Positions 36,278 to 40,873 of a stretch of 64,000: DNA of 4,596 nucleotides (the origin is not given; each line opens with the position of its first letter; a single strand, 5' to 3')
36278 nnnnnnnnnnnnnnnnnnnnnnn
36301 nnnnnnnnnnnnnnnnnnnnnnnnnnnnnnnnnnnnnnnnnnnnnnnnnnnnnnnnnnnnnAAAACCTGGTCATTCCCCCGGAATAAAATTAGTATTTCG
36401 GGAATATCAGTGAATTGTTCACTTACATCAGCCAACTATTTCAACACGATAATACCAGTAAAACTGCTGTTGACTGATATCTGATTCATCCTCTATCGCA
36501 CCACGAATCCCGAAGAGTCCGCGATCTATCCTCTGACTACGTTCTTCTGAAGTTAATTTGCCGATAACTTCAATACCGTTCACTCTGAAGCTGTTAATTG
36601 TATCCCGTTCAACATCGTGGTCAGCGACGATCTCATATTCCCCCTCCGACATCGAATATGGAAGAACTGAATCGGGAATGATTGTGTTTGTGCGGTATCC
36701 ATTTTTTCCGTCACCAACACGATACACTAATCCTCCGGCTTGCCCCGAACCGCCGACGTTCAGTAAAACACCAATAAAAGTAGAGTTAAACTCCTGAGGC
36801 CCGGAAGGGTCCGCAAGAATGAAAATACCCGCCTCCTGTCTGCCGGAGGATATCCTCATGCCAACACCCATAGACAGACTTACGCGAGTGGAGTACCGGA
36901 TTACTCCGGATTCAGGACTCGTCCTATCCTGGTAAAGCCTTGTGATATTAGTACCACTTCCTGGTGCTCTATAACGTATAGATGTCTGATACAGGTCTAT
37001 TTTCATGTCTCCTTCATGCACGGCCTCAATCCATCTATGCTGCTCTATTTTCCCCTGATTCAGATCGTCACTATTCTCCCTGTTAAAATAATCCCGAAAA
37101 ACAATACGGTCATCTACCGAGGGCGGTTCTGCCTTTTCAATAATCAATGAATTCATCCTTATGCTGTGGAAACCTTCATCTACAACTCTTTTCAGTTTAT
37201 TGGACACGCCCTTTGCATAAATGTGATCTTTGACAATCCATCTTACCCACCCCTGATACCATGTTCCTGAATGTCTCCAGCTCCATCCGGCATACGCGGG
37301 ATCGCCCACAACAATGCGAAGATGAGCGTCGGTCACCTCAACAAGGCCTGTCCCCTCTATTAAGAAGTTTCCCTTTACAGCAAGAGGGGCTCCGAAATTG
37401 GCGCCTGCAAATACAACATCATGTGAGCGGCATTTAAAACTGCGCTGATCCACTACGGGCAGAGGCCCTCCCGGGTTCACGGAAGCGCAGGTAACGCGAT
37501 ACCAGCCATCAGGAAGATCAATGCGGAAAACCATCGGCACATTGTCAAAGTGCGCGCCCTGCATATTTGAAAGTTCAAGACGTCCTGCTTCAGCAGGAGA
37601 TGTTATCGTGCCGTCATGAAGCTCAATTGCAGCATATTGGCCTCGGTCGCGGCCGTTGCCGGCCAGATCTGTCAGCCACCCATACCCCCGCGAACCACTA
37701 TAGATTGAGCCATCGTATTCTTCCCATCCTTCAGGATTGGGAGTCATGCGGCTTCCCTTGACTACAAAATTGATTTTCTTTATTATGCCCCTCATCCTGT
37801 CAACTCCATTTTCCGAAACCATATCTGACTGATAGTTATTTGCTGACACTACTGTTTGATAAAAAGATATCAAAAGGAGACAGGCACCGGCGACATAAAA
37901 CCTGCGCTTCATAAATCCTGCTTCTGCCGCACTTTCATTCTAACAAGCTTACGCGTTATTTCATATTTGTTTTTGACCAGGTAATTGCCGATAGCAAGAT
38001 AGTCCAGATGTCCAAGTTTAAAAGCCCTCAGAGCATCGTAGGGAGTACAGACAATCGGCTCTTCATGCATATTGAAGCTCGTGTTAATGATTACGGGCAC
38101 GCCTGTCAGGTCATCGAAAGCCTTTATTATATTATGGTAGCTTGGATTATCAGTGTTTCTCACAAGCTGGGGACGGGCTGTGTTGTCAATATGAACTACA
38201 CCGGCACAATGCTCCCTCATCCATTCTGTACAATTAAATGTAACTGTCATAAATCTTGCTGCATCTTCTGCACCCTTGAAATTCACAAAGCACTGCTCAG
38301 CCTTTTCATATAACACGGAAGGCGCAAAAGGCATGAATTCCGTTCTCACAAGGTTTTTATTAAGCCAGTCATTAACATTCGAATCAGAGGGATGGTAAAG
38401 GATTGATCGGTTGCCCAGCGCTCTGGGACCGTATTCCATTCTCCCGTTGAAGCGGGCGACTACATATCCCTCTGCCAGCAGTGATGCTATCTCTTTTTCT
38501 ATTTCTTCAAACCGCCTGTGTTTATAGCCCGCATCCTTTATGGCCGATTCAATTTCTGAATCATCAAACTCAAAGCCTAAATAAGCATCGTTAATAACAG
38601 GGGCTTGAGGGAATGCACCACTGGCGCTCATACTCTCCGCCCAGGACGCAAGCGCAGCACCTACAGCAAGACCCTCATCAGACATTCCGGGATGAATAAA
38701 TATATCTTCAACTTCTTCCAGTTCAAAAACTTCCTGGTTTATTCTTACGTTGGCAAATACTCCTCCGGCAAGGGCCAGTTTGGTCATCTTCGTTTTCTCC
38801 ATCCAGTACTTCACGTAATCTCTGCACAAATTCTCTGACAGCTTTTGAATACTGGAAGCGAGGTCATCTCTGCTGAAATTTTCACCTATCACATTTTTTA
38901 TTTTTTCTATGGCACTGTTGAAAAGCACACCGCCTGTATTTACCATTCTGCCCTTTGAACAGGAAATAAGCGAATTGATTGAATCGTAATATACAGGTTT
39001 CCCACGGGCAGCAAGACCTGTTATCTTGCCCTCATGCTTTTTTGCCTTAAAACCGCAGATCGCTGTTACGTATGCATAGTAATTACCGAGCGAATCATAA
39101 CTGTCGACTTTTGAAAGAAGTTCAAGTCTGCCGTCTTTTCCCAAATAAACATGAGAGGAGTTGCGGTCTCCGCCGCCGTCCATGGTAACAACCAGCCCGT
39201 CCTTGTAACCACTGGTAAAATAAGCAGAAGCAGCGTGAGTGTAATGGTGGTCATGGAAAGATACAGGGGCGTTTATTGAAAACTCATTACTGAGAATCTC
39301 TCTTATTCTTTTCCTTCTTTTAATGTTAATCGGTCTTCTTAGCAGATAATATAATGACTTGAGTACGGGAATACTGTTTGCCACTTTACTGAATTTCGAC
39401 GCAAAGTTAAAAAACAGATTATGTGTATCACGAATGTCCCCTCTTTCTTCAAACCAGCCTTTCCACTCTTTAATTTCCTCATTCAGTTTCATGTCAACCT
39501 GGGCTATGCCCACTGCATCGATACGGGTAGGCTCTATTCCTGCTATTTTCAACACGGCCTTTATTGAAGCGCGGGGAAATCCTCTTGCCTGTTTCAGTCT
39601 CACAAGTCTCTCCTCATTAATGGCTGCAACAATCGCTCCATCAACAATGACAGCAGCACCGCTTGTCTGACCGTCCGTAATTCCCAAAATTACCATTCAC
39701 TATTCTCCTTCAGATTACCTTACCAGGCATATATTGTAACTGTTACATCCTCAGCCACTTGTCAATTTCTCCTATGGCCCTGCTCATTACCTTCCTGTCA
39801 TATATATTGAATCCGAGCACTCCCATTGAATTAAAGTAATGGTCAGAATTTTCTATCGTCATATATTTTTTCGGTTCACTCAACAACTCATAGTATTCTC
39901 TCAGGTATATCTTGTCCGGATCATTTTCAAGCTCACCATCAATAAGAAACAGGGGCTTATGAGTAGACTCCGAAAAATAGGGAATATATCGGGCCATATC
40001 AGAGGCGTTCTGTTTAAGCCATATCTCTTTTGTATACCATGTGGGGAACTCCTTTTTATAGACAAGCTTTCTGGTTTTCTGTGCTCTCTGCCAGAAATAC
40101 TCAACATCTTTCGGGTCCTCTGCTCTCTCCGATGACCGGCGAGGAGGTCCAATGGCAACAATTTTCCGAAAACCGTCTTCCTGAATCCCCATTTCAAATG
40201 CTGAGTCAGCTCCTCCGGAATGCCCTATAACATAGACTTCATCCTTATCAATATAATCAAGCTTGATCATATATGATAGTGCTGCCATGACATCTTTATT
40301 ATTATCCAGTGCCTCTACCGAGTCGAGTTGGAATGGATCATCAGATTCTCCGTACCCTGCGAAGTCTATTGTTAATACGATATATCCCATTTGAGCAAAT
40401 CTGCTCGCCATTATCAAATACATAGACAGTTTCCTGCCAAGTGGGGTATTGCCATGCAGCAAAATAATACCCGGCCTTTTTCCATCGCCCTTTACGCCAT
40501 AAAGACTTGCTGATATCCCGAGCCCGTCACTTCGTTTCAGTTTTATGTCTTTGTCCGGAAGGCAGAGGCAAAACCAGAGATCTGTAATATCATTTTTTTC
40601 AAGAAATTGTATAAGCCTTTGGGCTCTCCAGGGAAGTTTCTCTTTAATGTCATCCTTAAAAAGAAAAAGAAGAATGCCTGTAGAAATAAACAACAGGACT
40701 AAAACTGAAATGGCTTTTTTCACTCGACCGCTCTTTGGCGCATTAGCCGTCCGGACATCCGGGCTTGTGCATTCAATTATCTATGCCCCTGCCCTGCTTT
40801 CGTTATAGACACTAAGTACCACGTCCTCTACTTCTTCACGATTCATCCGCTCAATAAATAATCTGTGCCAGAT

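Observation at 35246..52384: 17-kb coupled operon with an unusual enzyme combination: candidate undescribed lipid-linked glycan tailoring pathway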

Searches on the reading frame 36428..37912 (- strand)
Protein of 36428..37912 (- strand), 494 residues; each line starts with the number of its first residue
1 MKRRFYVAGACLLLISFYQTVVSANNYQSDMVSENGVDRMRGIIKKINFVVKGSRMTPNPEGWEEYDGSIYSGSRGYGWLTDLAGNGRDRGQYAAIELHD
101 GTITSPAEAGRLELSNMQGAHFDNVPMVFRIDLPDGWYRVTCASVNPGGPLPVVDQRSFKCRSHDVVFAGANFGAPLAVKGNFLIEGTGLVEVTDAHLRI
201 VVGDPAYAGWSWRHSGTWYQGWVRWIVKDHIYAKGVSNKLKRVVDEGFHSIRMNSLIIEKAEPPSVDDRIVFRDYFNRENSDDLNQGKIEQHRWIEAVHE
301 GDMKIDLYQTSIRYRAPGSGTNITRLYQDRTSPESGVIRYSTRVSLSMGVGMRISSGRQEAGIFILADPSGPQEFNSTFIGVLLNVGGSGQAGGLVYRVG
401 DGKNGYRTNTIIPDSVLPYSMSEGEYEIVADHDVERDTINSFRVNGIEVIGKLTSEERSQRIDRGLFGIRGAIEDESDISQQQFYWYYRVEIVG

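Call 5: search_protein_families(library=ncbifam, proteins=[window:36428-37912:-], max_evalue=0.001)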
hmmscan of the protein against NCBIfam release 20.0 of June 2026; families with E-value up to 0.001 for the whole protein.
window:36428-37912:- (494 aa): 0 families

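Call 8: search_protein_families(library=pfam, proteins=[window:36428-37912:-], max_evalue=0.01)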
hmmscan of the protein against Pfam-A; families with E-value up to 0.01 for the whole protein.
window:36428-37912:- (494 aa): 0 families

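Call 52: find_homologous_proteins(query=window:36428-37912:-)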
Query window:36428-37912:- (494 aa): 193 proteins with E <= 0.001 among 8000 candidates; the best 120 are listed.
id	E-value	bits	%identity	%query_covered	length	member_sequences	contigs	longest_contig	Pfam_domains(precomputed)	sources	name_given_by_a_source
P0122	0.0e+0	1139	100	100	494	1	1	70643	-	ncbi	-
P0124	1.3e-179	616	59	91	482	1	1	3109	-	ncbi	-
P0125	1.0e-178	613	53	100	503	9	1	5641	-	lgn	-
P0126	1.5e-176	606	57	91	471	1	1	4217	-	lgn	-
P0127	1.6e-171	590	55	97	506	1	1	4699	-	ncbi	-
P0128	7.2e-170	584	58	90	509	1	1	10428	-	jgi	jgi:hypothetical protein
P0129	7.6e-169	581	55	92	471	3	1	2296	-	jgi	jgi:hypothetical protein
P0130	1.1e-168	580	53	99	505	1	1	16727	-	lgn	-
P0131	1.3e-164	567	54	95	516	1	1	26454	-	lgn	-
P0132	5.3e-164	565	52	99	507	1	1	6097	-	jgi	jgi:hypothetical protein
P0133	7.1e-164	564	53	97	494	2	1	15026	-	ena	-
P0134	2.2e-162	559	54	91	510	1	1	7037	-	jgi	jgi:hypothetical protein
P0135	2.8e-162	559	51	99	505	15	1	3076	-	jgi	jgi:hypothetical protein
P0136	4.6e-162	558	54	90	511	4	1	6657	-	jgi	jgi:hypothetical protein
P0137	8.1e-161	554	55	90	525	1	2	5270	-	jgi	-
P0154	1.0e-152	527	51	90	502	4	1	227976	-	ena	-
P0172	8.6e-148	511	48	99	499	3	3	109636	-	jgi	jgi:hypothetical protein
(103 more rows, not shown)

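Call 53: find_encoding_contigs(protein=P0154, flank=8000, max_places=2)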
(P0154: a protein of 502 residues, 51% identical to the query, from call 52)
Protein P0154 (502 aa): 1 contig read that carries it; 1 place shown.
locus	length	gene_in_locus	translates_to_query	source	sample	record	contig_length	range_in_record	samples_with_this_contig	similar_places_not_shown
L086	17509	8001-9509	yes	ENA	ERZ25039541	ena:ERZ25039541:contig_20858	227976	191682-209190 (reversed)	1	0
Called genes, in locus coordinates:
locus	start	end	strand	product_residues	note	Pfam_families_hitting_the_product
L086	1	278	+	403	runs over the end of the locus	PF13472:Lipase_GDSL_2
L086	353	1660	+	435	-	PF00232:Glyco_hydro_1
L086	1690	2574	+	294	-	PF05050:Methyltransf_21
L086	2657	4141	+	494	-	PF01943:Polysacc_synt, PF13440:Polysacc_synt_3, PF03023:MurJ (weak)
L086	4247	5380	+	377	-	PF13439:Glyco_transf_4, PF20706:GT4-conflict, PF00534:Glycos_transf_1, PF13692:Glyco_trans_1_4, PF13524:Glyco_trans_1_2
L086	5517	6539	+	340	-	PF04116:FA_hydroxylase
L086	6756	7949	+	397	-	PF13472:Lipase_GDSL_2 (faint), PF16822:ALGX (weak)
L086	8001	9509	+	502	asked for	-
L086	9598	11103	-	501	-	PF00801:PKD (faint), PF18911:PKD_4, PF11721:Malectin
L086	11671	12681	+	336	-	PF13231:PMT_2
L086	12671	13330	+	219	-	-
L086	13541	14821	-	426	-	PF13229:Beta_helix, PF05048:NosD, PF13229:Beta_helix (weak)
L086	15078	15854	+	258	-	PF00535:Glycos_transf_2, PF10111:Glyco_tranf_2_2 (weak), PF13641:Glyco_tranf_2_3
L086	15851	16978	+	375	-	PF13439:Glyco_transf_4, PF13579:Glyco_trans_4_4, PF00534:Glycos_transf_1, PF13692:Glyco_trans_1_4, PF20706:GT4-conflict (faint), PF13524:Glyco_trans_1_2 (weak)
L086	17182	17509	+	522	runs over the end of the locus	PF13231:PMT_2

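Call 54: find_encoding_contigs(protein=P0172, flank=8000, max_places=2)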
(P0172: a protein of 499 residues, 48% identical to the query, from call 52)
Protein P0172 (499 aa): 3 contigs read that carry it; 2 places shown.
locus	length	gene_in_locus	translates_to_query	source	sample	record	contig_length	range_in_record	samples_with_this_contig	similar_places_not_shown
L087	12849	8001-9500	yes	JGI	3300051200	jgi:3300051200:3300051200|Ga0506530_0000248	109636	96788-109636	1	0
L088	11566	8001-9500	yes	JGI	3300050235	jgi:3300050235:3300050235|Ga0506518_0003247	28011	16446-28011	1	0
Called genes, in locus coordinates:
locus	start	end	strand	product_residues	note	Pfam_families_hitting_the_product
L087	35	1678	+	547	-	PF13231:PMT_2 (weak)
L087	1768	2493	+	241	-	PF02353:CMAS (weak), PF13489:Methyltransf_23, PF13847:Methyltransf_31, PF08241:Methyltransf_11, PF08242:Methyltransf_12, PF13649:Methyltransf_25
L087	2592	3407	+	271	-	PF00535:Glycos_transf_2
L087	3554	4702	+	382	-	PF02350:Epimerase_2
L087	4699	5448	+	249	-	-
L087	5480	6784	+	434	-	-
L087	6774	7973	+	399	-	PF00657:Lipase_GDSL (faint), PF13472:Lipase_GDSL_2 (weak)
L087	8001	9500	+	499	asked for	-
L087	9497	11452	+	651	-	PF13231:PMT_2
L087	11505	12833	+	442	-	-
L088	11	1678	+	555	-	PF13231:PMT_2 (weak)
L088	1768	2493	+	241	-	PF02353:CMAS (weak), PF13489:Methyltransf_23, PF13847:Methyltransf_31, PF08241:Methyltransf_11, PF08242:Methyltransf_12, PF13649:Methyltransf_25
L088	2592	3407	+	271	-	PF00535:Glycos_transf_2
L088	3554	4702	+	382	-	PF02350:Epimerase_2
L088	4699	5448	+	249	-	-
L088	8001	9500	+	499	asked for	-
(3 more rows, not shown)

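Call 70: predict_structure(alignment_id=A2)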
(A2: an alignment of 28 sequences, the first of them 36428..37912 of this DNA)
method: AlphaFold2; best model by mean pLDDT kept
length: 494 residues; sequences in the alignment: 28
mean_pLDDT: 80.0   pTM: 0.81
mean pLDDT of the five models: 80.0, 73.5, 73.2, 70.5, 65.2
residues with pLDDT >= 90: 222; 70-90: 155; 50-70: 63; < 50: 54
segments of 3 or more residues with pLDDT < 50: 23-41, 153-158, 210-220, 232-234, 242-250
pLDDT, mean of each block of 10 residues (from residue 1): 70 78 42 34 83 87 93 93 86 89 93 86 76 94 82 53 85 57 86 92 69 44 54 52 42 88 85 91 85 84 90 86 92 96 81 67 94 90 70 87 91 85 87 96 94 94 94 79 92 91
secondary structure, 60 per line:
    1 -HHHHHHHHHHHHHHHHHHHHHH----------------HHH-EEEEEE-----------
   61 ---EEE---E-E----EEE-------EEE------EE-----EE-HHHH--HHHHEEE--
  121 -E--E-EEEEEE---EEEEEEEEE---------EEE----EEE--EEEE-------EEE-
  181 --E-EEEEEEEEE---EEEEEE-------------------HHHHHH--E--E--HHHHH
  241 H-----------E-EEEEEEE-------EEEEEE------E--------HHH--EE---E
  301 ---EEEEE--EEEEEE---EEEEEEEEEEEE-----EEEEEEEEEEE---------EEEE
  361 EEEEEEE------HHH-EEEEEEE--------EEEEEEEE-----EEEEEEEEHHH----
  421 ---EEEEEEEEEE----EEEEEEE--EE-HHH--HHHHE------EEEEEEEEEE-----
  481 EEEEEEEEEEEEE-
elements in order: H2-23 E44-49 E64-66 E77-79 E87-89 H106-109 H112-115 E116-118 E127-132 E136-144 E154-156 E161-163 E166-169 E177-179 E185-193 E197-202 H222-227 H236-241 E255-261 E269-274 E304-308 E311-316 E320-331 E337-347 E357-367 E378-384 E393-400 E406-413 E424-433 E438-444 H455-458 E466-475 E481-493

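Call 75: fold_search(model_id=the predicted structure, library=pdb)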
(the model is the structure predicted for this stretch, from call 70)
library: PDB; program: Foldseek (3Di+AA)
matches with E <= 10: 1398; with E <= 0.001: 198
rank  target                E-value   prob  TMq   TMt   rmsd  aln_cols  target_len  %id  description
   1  8zdp_v                1.3e-07  1.00  0.27  0.18  23.8       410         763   10  Cryo-EM structure of Mycobacteriophage Douge Central fiber (gp20) (released 2025-06-25)
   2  8zdq_v                1.3e-07  1.00  0.27  0.16  23.8       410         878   10  Cryo-EM structure of Mycobacteriophage Douge complete baseplate (gp13, gp17, gp23, gp16, gp18 and gp20) (released 2025-06-25)
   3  2a6x_B                2.6e-07  1.00  0.31  0.60   6.1       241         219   10  Crystal structure of Emp46p carbohydrate recognition domain (CRD), Y131F mutant (released 2006-01-31)
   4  2a6v_B                3.2e-07  1.00  0.30  0.61   4.9       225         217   11  Crystal structure of Emp46p carbohydrate recognition domain (CRD), potassium-bound form (released 2006-01-31)
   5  2a6w_A                3.3e-07  1.00  0.29  0.60   5.1       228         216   10  Crystal structure of Emp46p carbohydrate recognition domain (CRD), metal-free form (released 2006-01-31)
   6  2a6w_B                4.6e-07  1.00  0.30  0.61   4.9       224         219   10  Crystal structure of Emp46p carbohydrate recognition domain (CRD), metal-free form (released 2006-01-31)
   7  3whu_A                5.1e-07  1.00  0.28  0.54   7.7       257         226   11  Crystal structure of ERGIC-53/MCFD2, Calcium/Man2-bound form (released 2014-01-15)
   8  8jp7_A                7.1e-07  1.00  0.25  0.35  10.1       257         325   10  Cryo-EM structure of the head region of full-length ERGIC-53 with MCFD2 (Substate B) (released 2024-04-17)
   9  4gkx_A                8.3e-07  1.00  0.24  0.46   8.5       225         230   11  Crystal structure of a carbohydrate-binding domain (released 2013-06-05)
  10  1r1z_A                8.8e-07  1.00  0.26  0.47   7.3       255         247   12  The Crystal structure of the Carbohydrate recognition domain of the glycoprotein sorting receptor p58/ERGIC-53 reveals (released 2003-12-16)
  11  5xnr                  8.8e-07  1.00  0.26  0.32  15.5       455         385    9  Truncated AlyQ with CBM32 and alginate lyase domains (released 2018-06-13)
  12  2a6x_A                1.0e-06  1.00  0.29  0.60   5.1       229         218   10  Crystal structure of Emp46p carbohydrate recognition domain (CRD), Y131F mutant (released 2006-01-31)
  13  2a6v_A                1.1e-06  1.00  0.29  0.57   5.5       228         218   10  Crystal structure of Emp46p carbohydrate recognition domain (CRD), potassium-bound form (released 2006-01-31)
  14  4ygc_C                1.4e-06  1.00  0.27  0.50   8.9       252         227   11  Crystal structure of ERGIC-53/MCFD2, monoclinic calcium-bound form 1 (released 2016-04-06)
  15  1gv9                  1.9e-06  1.00  0.26  0.51   9.1       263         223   12  p58/ERGIC-53 (released 2002-02-28)
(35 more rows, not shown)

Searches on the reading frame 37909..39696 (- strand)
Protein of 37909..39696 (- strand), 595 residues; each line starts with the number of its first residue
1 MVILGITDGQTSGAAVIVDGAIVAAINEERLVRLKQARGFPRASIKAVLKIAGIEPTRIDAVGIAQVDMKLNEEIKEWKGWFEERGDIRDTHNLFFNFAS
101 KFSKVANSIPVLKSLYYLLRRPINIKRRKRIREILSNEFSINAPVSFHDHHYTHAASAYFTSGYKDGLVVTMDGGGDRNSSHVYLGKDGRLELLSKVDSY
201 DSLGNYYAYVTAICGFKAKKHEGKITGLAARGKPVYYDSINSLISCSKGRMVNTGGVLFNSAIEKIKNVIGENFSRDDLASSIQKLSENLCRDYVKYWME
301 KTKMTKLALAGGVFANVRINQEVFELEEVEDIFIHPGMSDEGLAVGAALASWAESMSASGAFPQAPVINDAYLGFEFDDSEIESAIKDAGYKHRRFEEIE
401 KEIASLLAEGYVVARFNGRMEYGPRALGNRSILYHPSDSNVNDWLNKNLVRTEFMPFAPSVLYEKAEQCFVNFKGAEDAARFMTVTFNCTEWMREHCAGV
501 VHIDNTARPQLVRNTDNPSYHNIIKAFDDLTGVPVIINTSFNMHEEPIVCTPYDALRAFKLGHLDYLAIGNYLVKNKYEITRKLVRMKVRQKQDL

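Call 5: search_protein_families(library=ncbifam, proteins=[window:37909-39696:-], max_evalue=0.001)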
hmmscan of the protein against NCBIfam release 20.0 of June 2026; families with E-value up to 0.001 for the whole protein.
window:37909-39696:- (595 aa): 4 families
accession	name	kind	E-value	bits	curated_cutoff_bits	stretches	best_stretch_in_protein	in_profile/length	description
NF041651.1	nodul_NodU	equivalog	7.6e-30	104.2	1000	1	277-547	271-528/556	nodulation protein NodU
TIGR00329.1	gcp_kae1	subfamily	6e-06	25.7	207.8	1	139-329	97-284/305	tRNA (adenosine(37)-N6)-threonylcarbamoyltransferase complex transferase subunit TsaD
TIGR03723.1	T6A_TsaD_YgjD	equivalog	0.00012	21.3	296.1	1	146-328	105-284/314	tRNA (adenosine(37)-N6)-threonylcarbamoyltransferase complex transferase subunit TsaD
TIGR00143.1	hypF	equivalog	0.0005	18.3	466.1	0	140-203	464-534/741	carbamoyltransferase HypF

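Call 8: search_protein_families(library=pfam, proteins=[window:37909-39696:-], max_evalue=0.01)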
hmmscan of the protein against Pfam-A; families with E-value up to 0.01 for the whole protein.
window:37909-39696:- (595 aa): 4 families
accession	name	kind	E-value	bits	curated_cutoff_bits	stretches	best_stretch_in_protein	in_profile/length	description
PF16861.10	Carbam_trans_C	-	2e-60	203.6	27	1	404-575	1-169/170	Carbamoyltransferase C-terminus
PF02543.21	Carbam_trans_N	-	3.4e-43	148.8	24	1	3-349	2-346/346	Carbamoyltransferase N-terminus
PF00814.31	TsaD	-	7.9e-07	29.5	24.8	1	140-326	79-240/264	tRNA N6-adenosine threonylcarbamoyltransferase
PF22521.2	HypF_C_2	-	0.001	19.3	27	1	259-346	149-240/241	Carbamoyltransferase, Kae1-like Domain, second subdomain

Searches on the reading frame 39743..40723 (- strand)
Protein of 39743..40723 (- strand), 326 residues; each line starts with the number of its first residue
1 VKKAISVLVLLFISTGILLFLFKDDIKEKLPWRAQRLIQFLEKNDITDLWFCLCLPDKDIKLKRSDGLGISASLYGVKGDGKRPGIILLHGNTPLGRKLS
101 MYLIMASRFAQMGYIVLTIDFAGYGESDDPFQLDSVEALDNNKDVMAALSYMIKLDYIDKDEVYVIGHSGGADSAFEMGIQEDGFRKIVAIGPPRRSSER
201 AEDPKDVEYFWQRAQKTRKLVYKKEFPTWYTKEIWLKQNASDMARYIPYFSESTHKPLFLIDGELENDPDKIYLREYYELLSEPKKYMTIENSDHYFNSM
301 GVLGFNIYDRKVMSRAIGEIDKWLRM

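Call 5: search_protein_families(library=ncbifam, proteins=[window:39743-40723:-], max_evalue=0.001)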
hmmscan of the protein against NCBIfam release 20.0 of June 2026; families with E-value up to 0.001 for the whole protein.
window:39743-40723:- (326 aa): 4 families
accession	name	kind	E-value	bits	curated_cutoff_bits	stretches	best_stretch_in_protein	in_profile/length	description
NF047920.1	lactonase_UilS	equivalog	5.6e-09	36.1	400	1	67-189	8-126/285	UilS family quorum-quenching N-acyl-homoserine lactonase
NF041096.1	esterase_EstD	equivalog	1.8e-05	23.9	600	1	58-201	138-281/421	esterase EstD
NF045632.1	hydroxlase_HsaD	equivalog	4e-05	22.7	400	1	78-193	29-137/290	4,5:9,10-diseco-3-hydroxy-5,9,17-trioxoandrosta-1(10),2-diene-4-oate hydrolase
TIGR03343.1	biphenyl_bphD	equivalog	8.8e-05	21.8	462.15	1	79-193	26-134/282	2-hydroxy-6-oxo-6-phenylhexa-2,4-dienoate hydrolase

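Call 8: search_protein_families(library=pfam, proteins=[window:39743-40723:-], max_evalue=0.01)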
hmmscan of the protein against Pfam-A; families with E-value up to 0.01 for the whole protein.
window:39743-40723:- (326 aa): 6 families
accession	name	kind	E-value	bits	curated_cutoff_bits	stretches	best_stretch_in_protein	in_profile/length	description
PF00326.27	Peptidase_S9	-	4.9e-08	33.1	22.6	1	108-172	9-75/213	Prolyl oligopeptidase family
PF12146.15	Hydrolase_4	-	1.2e-07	31.7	27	1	86-210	7-125/239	Serine aminopeptidase, S33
PF00561.26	Abhydrolase_1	-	1.5e-07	31.8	25.8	1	86-214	3-112/245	alpha/beta hydrolase fold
PF12697.13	Abhydrolase_6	-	2.7e-06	28.7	26.3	1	86-241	1-152/217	Alpha/beta hydrolase family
PF06500.17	FrsA-like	-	0.00027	20.3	22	1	58-194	169-299/414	Esterase FrsA-like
PF12740.14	PETase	-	0.00029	20.8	28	0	75-194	46-158/263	PET hydrolase-like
